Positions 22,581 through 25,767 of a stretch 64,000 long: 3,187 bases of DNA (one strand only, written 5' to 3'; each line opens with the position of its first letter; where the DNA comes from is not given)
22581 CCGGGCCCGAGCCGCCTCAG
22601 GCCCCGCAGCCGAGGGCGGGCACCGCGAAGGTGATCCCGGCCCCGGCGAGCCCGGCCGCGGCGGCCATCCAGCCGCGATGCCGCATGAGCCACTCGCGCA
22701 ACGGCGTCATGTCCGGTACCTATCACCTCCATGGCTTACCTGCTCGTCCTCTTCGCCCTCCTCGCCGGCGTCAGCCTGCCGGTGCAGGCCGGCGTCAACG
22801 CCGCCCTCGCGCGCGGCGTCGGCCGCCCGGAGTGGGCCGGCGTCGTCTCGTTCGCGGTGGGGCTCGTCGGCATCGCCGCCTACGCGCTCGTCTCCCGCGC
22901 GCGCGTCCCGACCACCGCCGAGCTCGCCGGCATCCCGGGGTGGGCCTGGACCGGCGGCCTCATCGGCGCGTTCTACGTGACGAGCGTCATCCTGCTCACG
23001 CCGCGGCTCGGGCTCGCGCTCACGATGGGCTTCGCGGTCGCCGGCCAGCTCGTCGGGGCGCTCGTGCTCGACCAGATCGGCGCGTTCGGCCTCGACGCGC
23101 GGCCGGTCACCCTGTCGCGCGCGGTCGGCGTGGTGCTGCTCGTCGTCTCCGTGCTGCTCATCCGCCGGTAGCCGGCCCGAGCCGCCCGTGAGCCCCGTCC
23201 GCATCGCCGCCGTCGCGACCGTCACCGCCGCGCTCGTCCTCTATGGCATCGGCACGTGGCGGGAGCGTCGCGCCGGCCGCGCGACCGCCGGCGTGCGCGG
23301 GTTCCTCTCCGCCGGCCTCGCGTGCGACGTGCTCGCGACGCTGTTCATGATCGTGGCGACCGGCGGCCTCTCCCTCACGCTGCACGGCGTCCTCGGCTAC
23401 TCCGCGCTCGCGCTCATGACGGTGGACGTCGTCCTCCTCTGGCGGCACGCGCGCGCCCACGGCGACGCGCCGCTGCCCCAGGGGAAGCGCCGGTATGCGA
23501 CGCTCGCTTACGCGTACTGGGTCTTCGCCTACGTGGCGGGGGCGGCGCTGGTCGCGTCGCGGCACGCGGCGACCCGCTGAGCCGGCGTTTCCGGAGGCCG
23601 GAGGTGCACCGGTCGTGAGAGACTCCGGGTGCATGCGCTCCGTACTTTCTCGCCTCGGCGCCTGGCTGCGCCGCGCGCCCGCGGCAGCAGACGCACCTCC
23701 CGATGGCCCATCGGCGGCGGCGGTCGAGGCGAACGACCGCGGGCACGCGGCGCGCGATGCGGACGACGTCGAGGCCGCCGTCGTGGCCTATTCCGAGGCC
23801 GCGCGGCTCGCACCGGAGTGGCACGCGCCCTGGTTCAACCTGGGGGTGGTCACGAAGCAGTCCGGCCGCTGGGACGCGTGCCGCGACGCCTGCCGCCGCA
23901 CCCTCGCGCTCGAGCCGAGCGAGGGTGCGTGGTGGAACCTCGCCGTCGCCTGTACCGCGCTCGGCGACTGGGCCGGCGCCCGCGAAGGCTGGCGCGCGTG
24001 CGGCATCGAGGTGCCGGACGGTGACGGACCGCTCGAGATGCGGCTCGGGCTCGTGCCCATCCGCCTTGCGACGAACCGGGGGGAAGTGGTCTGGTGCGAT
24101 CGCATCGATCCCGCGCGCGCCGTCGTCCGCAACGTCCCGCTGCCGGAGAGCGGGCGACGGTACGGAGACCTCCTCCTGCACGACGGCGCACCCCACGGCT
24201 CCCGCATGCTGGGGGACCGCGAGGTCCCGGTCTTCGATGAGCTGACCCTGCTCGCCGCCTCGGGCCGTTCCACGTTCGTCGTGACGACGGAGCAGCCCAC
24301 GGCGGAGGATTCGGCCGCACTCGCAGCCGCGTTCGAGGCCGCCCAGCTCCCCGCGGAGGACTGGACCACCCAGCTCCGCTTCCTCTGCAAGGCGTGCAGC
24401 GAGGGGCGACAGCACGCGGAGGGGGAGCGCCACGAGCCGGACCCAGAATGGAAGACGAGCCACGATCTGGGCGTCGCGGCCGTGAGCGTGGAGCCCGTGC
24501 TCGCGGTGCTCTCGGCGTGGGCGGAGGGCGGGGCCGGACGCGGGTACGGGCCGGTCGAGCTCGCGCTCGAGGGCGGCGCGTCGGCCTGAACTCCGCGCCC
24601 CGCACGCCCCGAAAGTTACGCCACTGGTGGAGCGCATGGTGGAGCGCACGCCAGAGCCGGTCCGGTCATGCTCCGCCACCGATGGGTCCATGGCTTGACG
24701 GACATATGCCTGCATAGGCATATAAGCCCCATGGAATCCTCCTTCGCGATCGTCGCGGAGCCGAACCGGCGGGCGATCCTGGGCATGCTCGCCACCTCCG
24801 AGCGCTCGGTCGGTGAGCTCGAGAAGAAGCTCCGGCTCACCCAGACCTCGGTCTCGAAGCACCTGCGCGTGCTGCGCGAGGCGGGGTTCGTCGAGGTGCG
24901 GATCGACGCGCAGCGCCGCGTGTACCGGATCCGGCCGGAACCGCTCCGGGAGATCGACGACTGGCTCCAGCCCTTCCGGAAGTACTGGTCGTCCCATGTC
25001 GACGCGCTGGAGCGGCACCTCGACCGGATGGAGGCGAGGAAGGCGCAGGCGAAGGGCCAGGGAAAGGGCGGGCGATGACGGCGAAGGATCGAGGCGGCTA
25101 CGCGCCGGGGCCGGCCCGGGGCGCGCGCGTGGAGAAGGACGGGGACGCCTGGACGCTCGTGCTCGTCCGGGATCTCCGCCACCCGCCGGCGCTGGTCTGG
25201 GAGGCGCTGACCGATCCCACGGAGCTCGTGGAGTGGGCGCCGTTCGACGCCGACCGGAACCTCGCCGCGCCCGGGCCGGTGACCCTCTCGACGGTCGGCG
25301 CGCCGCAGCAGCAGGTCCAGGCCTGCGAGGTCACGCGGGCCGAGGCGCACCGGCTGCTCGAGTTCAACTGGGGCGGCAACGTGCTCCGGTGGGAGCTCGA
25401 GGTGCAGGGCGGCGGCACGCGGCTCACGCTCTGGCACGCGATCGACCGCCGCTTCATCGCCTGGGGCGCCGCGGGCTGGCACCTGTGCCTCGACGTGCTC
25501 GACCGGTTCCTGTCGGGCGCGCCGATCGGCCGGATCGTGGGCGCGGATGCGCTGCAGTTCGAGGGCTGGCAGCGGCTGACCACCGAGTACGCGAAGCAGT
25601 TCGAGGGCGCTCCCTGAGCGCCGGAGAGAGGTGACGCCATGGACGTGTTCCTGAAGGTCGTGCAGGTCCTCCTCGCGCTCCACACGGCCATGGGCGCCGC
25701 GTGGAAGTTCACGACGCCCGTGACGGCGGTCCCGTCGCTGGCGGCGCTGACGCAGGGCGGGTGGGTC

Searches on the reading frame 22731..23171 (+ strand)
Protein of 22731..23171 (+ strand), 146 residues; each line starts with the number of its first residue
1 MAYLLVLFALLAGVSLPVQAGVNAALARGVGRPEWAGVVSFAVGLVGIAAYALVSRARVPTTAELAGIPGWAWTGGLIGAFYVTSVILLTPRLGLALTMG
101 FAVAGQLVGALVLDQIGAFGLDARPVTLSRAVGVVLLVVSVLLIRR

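Call 7: search_protein_families(library=ncbifam, proteins=[window:22731-23171:+], max_evalue=1)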
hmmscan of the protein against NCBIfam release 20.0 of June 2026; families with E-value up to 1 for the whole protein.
window:22731-23171:+ (146 aa): 0 families

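Call 8: search_protein_families(library=pfam, proteins=[window:22731-23171:+], max_evalue=1)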
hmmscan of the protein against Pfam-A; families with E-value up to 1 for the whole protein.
window:22731-23171:+ (146 aa): 1 family
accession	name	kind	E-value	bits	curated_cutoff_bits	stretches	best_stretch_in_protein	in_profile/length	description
PF04657.19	DMT_YdcZ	-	9.6e-39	133.3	24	1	4-143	1-140/140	Putative inner membrane exporter, YdcZ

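Call 65: find_homologous_proteins(query=window:22731-23171:+, max_evalue=1e-30)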
Query window:22731-23171:+ (146 aa): 145 proteins with E <= 1e-30 among 1204 candidates; the best 120 are listed.
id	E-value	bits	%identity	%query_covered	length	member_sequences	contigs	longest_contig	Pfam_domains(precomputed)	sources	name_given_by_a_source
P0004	1.4e-78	280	100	100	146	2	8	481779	PF04657.20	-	-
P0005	2.3e-69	250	83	100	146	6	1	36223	PF04657.20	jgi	-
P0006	1.6e-63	231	84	100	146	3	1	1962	PF04657.20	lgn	-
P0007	1.4e-59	218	80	90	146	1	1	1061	PF04657.20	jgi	jgi:transporter family-2 protein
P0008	2.2e-58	214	79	100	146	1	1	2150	PF04657.20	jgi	jgi:bacterial/archaeal transporter family-2 protein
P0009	1.4e-56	208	76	92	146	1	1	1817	PF04657.20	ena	-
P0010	7.3e-55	203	77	90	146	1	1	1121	PF04657.20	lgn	-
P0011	3.8e-53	197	69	92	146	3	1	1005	PF04657.20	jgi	jgi:transporter family-2 protein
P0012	3.8e-48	181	63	92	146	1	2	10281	PF04657.20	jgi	jgi:transporter family-2 protein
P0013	2.5e-46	175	65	100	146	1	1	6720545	PF04657.20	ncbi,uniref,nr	ncbi:DMT family transporter [Anaeromyxobacter oryzae]|uniref:Membrane protein n=1 Tax=Anaeromyxobact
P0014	1.6e-45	172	66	98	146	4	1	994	PF04657.20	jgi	jgi:transporter family-2 protein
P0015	9.0e-45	170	62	100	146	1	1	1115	PF04657.20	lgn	-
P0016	1.7e-44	169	65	89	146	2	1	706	PF04657.20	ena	-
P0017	2.7e-44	169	62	100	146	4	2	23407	PF04657.20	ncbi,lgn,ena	-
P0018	4.6e-44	168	64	98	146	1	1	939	PF04657.20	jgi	jgi:bacterial/archaeal transporter family-2 protein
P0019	7.6e-44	167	64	89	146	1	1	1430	PF04657.20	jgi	jgi:transporter family-2 protein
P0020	8.8e-44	167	63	100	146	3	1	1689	PF04657.20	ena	-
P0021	9.1e-44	167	63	100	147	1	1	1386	PF04657.20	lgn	-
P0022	9.8e-44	167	63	100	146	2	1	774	PF04657.20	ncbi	-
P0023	1.0e-43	167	63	100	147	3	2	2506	PF04657.20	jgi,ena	jgi:transporter family-2 protein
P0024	1.1e-43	167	60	100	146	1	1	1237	PF04657.20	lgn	-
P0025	1.7e-43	166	63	89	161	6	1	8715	PF04657.20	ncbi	-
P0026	2.1e-43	166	60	100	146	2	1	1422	PF04657.20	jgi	jgi:bacterial/archaeal transporter family-2 protein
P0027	2.5e-43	165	62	98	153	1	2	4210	PF04657.20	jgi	jgi:transporter family-2 protein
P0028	2.5e-43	165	62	89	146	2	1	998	PF04657.20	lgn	-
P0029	2.6e-43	165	61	100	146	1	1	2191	PF04657.20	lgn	-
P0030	2.7e-43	165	63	89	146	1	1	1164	PF04657.20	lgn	-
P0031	3.1e-43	165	63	89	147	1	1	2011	PF04657.20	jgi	jgi:transporter family-2 protein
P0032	3.7e-43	165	62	92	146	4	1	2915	PF04657.20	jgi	jgi:transporter family-2 protein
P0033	4.2e-43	165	62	100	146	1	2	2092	PF04657.20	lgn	-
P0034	4.6e-43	165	62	89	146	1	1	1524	PF04657.20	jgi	jgi:transporter family-2 protein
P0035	4.8e-43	164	62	100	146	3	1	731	PF04657.20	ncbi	-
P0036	4.9e-43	164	62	98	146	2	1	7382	PF04657.20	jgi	jgi:transporter family-2 protein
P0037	5.6e-43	164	63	100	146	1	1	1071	PF04657.20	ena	-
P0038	7.8e-43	164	62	100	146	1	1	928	PF04657.20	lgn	-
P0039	1.0e-42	163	63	98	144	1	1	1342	PF04657.20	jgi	jgi:transporter family-2 protein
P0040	1.1e-42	163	62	98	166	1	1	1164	PF04657.20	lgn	-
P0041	1.2e-42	163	62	89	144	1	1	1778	PF04657.20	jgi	jgi:transporter family-2 protein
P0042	1.2e-42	163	60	100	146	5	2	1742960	PF04657.20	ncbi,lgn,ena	-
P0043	1.5e-42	163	61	100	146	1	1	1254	PF04657.20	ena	-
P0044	1.5e-42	163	62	89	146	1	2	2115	PF04657.20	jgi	jgi:transporter family-2 protein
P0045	1.7e-42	163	61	98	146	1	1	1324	PF04657.20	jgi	jgi:transporter family-2 protein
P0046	2.0e-42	162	62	87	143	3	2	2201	PF04657.20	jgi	jgi:transporter family-2 protein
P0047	2.8e-42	162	62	100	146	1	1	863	PF04657.20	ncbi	-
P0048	3.2e-42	162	62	89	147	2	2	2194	PF04657.20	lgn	-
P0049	3.8e-42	162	60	98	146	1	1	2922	PF04657.20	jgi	jgi:transporter family-2 protein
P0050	4.1e-42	161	62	89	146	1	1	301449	PF04657.20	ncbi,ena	-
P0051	4.4e-42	161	63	88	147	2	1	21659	PF04657.20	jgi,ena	-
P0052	6.6e-42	161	60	100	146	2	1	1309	PF04657.20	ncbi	-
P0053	9.1e-42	160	63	88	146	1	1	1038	PF04657.20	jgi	jgi:transporter family-2 protein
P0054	1.2e-41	160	60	89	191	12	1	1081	PF04657.20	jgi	jgi:transporter family-2 protein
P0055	1.2e-41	160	61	100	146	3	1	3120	PF04657.20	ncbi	-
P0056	1.3e-41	160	59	89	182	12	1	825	PF04657.20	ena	-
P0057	1.4e-41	160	60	100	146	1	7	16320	PF04657.20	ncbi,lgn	-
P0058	1.9e-41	159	59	98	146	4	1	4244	PF04657.20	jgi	-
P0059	2.4e-41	159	58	97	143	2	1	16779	PF04657.20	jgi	jgi:transporter family-2 protein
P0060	2.5e-41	159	60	100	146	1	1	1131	PF04657.20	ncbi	-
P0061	2.8e-41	159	61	100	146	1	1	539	PF04657.20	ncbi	-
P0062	3.1e-41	159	60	100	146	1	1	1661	PF04657.20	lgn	-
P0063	3.7e-41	158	62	89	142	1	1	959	PF04657.20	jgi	jgi:transporter family-2 protein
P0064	3.9e-41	158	58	100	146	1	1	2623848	PF04657.20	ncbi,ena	-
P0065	4.2e-41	158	60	89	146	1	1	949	PF04657.20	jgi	jgi:transporter family-2 protein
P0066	5.8e-41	158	62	89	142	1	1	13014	PF04657.20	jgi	jgi:transporter family-2 protein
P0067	6.2e-41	158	61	97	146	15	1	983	PF04657.20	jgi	jgi:transporter family-2 protein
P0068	6.5e-41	158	59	88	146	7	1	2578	PF04657.20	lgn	-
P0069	1.0e-40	157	62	89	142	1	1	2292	PF04657.20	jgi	jgi:transporter family-2 protein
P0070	1.1e-40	157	61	89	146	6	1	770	PF04657.20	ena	-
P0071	1.1e-40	157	61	98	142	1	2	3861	PF04657.20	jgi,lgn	jgi:transporter family-2 protein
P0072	1.2e-40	157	59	89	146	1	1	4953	PF04657.20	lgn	-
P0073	1.6e-40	156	59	89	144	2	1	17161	PF04657.20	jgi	jgi:transporter family-2 protein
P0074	1.7e-40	156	62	98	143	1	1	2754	PF04657.20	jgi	jgi:transporter family-2 protein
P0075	1.8e-40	156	60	89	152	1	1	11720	PF04657.20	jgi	jgi:transporter family-2 protein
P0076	1.8e-40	156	59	85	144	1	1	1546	PF04657.20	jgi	jgi:transporter family-2 protein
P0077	1.9e-40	156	61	92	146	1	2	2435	PF04657.20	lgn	-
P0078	2.1e-40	156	62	98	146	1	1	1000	PF04657.20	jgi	jgi:transporter family-2 protein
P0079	2.3e-40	156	58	100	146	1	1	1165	PF04657.20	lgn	-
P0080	2.6e-40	156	60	100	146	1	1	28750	PF04657.20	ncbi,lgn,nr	ncbi:MAG TPA: DMT family transporter [Anaeromyxobacter sp.]|nr:DMT family transporter [Anaeromyxobac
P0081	3.2e-40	155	59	100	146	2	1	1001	PF04657.20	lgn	-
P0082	3.9e-40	155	58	89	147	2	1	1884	PF04657.20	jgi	jgi:transporter family-2 protein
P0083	4.1e-40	155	59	97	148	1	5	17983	PF04657.20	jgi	jgi:transporter family-2 protein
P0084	5.7e-40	154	57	98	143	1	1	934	PF04657.20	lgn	-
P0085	5.8e-40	154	58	89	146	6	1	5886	PF04657.20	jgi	jgi:transporter family-2 protein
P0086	6.1e-40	154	61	96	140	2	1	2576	PF04657.20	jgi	jgi:transporter family-2 protein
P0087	8.1e-40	154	58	100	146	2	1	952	PF04657.20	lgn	-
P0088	8.9e-40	154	57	89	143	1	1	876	PF04657.20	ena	-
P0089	1.0e-39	154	56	100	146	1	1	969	PF04657.20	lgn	-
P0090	1.1e-39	154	58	89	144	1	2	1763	PF04657.20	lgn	-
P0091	1.5e-39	153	58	97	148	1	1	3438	PF04657.20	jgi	jgi:transporter family-2 protein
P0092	1.6e-39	153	60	89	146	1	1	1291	PF04657.20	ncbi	-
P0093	2.2e-39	153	59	98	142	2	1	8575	PF04657.20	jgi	jgi:transporter family-2 protein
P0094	2.2e-39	153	55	100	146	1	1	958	PF04657.20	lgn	-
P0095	2.2e-39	153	58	100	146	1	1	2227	PF04657.20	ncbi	-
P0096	2.4e-39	152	56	90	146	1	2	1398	PF04657.20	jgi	jgi:transporter family-2 protein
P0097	2.5e-39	152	58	89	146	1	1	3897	PF04657.20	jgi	jgi:transporter family-2 protein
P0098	2.8e-39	152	59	100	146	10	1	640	PF04657.20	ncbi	-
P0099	3.0e-39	152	57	97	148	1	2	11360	PF04657.20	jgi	jgi:transporter family-2 protein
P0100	3.5e-39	152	61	89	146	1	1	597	PF04657.20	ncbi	-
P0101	3.6e-39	152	59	98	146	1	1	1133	PF04657.20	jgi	jgi:transporter family-2 protein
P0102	4.5e-39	152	57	97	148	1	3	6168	PF04657.20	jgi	jgi:transporter family-2 protein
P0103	5.6e-39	151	58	89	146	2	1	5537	PF04657.20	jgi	-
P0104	6.3e-39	151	60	98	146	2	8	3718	PF04657.20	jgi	-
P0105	9.2e-39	151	62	89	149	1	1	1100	PF04657.20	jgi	jgi:transporter family-2 protein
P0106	2.3e-38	149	57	75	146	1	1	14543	PF04657.20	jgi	jgi:transporter family-2 protein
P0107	3.2e-38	149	58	92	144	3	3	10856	PF04657.20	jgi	jgi:transporter family-2 protein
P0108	3.6e-38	149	55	98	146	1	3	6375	PF04657.20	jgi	jgi:transporter family-2 protein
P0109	4.1e-38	148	57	98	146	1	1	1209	PF04657.20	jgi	-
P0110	5.5e-38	148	55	98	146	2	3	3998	PF04657.20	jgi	jgi:bacterial/archaeal transporter family-2 protein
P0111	7.6e-38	148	55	89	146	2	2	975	PF04657.20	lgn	-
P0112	9.9e-38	147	60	88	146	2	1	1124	PF04657.20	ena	-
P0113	1.1e-37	147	58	98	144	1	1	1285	PF04657.20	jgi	jgi:transporter family-2 protein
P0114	1.5e-37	147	56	89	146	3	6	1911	PF04657.20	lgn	-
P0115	1.5e-37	147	56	89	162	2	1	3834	PF04657.20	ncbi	-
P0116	1.5e-37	147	56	89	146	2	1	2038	PF04657.20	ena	-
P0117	1.7e-37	147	54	92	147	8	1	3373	PF04657.20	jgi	jgi:transporter family-2 protein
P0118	2.3e-37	146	60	88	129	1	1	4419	PF04657.20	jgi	jgi:transporter family-2 protein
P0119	2.4e-37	146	58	86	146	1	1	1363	PF04657.20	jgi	jgi:transporter family-2 protein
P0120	3.8e-37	145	56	89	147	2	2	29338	PF04657.20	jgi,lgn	jgi:transporter family-2 protein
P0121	4.9e-37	145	58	100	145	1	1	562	PF04657.20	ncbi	-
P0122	5.7e-37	145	62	86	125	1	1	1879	PF04657.20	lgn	-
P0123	8.2e-37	144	56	97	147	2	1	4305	PF04657.20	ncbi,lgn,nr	ncbi:MAG TPA: DMT family transporter [Anaeromyxobacteraceae bacterium]|nr:DMT family transporter [An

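Call 66: find_encoding_contigs(protein=P0008, flank=1500, max_places=2)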
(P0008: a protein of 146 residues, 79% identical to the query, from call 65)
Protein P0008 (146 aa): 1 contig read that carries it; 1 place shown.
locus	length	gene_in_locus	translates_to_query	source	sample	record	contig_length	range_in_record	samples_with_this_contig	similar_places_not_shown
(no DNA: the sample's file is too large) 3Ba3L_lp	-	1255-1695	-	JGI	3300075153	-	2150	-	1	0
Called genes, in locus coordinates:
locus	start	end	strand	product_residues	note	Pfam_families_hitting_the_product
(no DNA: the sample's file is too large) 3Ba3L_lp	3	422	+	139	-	?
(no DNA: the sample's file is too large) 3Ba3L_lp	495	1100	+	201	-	PF06940:DUF1287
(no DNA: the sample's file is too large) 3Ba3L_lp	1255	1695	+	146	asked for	PF04657:DMT_YdcZ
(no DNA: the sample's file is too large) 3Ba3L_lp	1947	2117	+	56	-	-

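Call 67: find_encoding_contigs(protein=P0009, flank=1500, max_places=2)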
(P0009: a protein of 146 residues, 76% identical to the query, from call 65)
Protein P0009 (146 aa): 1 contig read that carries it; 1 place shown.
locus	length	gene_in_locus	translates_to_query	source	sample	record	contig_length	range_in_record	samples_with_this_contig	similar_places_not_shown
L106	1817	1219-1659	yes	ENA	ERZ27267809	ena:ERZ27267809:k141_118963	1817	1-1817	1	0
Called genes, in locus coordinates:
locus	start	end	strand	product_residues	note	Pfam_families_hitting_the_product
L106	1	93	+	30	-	?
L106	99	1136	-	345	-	PF00155:Aminotran_1_2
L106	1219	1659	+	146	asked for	PF04657:DMT_YdcZ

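Call 68: find_encoding_contigs(protein=P0011, flank=1500, max_places=2)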
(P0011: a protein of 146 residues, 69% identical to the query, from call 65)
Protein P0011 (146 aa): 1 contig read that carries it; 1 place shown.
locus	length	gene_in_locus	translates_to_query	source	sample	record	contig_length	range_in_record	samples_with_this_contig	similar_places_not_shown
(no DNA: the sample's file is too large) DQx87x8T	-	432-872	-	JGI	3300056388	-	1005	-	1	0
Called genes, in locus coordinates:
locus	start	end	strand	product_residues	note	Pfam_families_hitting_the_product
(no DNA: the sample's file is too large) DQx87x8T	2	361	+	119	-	?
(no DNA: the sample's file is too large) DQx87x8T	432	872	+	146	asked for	PF04657:DMT_YdcZ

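Call 69: find_encoding_contigs(protein=P0013, flank=3000, max_places=2)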
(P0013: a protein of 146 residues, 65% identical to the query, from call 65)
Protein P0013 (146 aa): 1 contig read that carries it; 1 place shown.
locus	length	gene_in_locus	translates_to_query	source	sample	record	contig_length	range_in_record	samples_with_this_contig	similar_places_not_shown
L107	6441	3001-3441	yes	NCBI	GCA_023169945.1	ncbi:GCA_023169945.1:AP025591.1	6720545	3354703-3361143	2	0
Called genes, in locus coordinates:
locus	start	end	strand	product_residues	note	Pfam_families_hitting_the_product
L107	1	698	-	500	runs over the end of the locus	PF01970:TctA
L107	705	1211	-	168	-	PF07331:TctB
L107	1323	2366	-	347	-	PF00155:Aminotran_1_2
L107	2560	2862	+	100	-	-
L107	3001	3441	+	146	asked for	PF04657:DMT_YdcZ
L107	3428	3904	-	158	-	-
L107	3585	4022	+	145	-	-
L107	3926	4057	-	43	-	-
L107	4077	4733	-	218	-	PF01381:HTH_3, PF12844:HTH_19 (weak), PF13560:HTH_31, PF02311:AraC_binding (weak), PF07883:Cupin_2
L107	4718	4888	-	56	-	-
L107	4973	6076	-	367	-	PF00491:Arginase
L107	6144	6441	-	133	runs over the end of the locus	PF01814:Hemerythrin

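Call 78: find_encoding_contigs(protein=P0006, flank=1500, max_places=2)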
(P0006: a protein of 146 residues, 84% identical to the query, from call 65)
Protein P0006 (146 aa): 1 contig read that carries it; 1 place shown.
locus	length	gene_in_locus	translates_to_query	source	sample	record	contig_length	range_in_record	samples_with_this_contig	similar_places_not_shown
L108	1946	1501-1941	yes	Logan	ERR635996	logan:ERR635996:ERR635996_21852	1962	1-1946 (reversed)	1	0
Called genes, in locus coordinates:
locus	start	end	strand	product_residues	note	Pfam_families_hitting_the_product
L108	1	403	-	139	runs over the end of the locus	?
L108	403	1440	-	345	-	PF00155:Aminotran_1_2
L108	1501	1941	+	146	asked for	PF04657:DMT_YdcZ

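Call 79: find_encoding_contigs(protein=P0007, flank=1500, max_places=2)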
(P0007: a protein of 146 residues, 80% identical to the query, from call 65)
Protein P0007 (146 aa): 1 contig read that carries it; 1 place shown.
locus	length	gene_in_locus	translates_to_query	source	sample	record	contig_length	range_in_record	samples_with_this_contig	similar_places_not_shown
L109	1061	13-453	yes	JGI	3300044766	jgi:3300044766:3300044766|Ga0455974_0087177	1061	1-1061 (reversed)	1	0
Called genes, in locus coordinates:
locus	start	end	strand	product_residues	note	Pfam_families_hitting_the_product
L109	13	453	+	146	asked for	PF04657:DMT_YdcZ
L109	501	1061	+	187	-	?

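Call 80: find_encoding_contigs(protein=P0010, flank=1500, max_places=2)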
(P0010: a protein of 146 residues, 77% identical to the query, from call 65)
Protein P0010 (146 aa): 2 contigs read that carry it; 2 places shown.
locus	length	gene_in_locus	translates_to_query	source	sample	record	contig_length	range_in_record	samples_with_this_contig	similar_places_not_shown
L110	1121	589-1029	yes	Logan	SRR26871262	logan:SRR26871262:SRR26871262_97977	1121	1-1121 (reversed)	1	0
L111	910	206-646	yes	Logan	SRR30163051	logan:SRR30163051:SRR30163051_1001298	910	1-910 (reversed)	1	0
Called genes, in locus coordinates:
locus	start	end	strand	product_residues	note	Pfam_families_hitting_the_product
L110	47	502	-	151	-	-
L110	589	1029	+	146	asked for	PF04657:DMT_YdcZ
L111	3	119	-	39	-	?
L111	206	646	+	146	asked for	PF04657:DMT_YdcZ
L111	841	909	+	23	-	?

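Call 84: find_encoding_contigs(protein=P0005, flank=10000, max_places=2)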
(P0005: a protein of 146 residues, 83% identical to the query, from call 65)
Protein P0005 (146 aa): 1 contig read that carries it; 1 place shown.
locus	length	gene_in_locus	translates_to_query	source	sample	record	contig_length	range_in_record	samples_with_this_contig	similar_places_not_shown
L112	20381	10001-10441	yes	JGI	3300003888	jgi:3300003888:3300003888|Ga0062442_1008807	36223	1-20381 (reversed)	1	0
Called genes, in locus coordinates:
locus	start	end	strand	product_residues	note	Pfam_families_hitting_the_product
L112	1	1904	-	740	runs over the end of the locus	-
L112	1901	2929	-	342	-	-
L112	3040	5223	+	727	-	-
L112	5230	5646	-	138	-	PF01850:PIN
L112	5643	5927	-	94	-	PF02604:PhdYeFM_antitox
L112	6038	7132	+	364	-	PF13483:Lactamase_B_3, PF12706:Lactamase_B_2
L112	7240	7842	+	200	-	PF09335:VTT_dom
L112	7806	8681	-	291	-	PF00892:EamA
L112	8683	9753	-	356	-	PF00155:Aminotran_1_2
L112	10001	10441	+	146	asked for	PF04657:DMT_YdcZ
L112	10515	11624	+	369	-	PF00155:Aminotran_1_2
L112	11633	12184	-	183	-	PF08002:DUF1697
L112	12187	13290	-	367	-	PF00491:Arginase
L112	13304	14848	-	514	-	PF02789:Peptidase_M17_N, PF00883:Peptidase_M17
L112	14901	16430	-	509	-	PF00069:Pkinase, PF01636:APH (faint), PF03109:ABC1 (faint), PF07714:PK_Tyr_Ser-Thr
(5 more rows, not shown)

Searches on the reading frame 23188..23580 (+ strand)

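Call 7: search_protein_families(library=ncbifam, proteins=[window:23188-23580:+], max_evalue=1)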
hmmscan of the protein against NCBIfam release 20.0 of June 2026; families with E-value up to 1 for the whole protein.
window:23188-23580:+ (130 aa): 1 family
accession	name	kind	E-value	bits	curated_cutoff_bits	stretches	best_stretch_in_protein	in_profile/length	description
TIGR03987.1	TIGR03987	subfamily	3.3e-13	49.7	78.2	1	6-120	2-117/120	HsmA family protein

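Call 8: search_protein_families(library=pfam, proteins=[window:23188-23580:+], max_evalue=1)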
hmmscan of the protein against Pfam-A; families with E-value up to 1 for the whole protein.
window:23188-23580:+ (130 aa): 1 family
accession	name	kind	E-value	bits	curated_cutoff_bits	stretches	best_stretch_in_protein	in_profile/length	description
PF06197.19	DUF998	-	0.035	14.2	30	1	6-122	43-151/184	Protein of unknown function (DUF998)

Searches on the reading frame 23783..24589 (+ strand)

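Call 25: search_protein_families(library=pfam, proteins=[window:23783-24589:+], max_evalue=0.001)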
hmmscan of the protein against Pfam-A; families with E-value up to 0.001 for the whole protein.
window:23783-24589:+ (268 aa): 1 family
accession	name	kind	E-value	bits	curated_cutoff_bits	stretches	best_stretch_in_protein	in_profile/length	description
PF07719.23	TPR_2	-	4.4e-07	30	27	0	17-46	4-33/34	Tetratricopeptide repeat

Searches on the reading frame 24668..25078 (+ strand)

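Call 25: search_protein_families(library=pfam, proteins=[window:24668-25078:+], max_evalue=0.001)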
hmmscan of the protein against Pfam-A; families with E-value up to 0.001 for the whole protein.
window:24668-25078:+ (136 aa): 9 families
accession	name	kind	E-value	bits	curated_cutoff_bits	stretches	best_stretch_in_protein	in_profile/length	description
PF01022.26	HTH_5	-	5.5e-14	52.2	22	1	32-76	2-46/47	Bacterial regulatory protein, arsR family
PF12840.13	HTH_20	-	4.3e-13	49.4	27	1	30-78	2-51/51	Helix-turn-helix domain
PF12802.13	MarR_2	-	3.8e-08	33.8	27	1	36-81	9-56/61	MarR family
PF13601.12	HTH_34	-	1.8e-05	25.3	27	1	36-85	4-54/80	Winged helix DNA-binding domain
PF08279.18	HTH_11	-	6.9e-05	23.1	25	1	34-84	2-51/55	HTH domain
PF01978.25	TrmB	-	0.00053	20.2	25.6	1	39-87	16-63/68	Sugar-specific transcriptional regulator TrmB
PF09339.16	HTH_IclR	-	0.00057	20.1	22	0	36-76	7-49/52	IclR helix-turn-helix domain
PF25213.1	HVO_A0261_N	-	0.00064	20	35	1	30-78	9-57/86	HVO_A0261 N-terminal domain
PF14394.12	DUF4423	-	0.00072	19.8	30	1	23-78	12-69/165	Domain of unknown function (DUF4423)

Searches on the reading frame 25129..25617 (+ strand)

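Call 25: search_protein_families(library=pfam, proteins=[window:25129-25617:+], max_evalue=0.001)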
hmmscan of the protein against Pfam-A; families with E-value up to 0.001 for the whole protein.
window:25129-25617:+ (162 aa): 2 families
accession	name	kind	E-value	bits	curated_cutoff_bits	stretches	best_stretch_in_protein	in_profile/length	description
PF08327.17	AHSA1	-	9.6e-10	39.2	22.1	1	18-128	2-124/125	Activator of Hsp90 ATPase homolog 1-like protein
PF10604.15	Polyketide_cyc2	-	1.2e-07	32.6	27.4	1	13-110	7-117/142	Polyketide cyclase / dehydrase and lipid transport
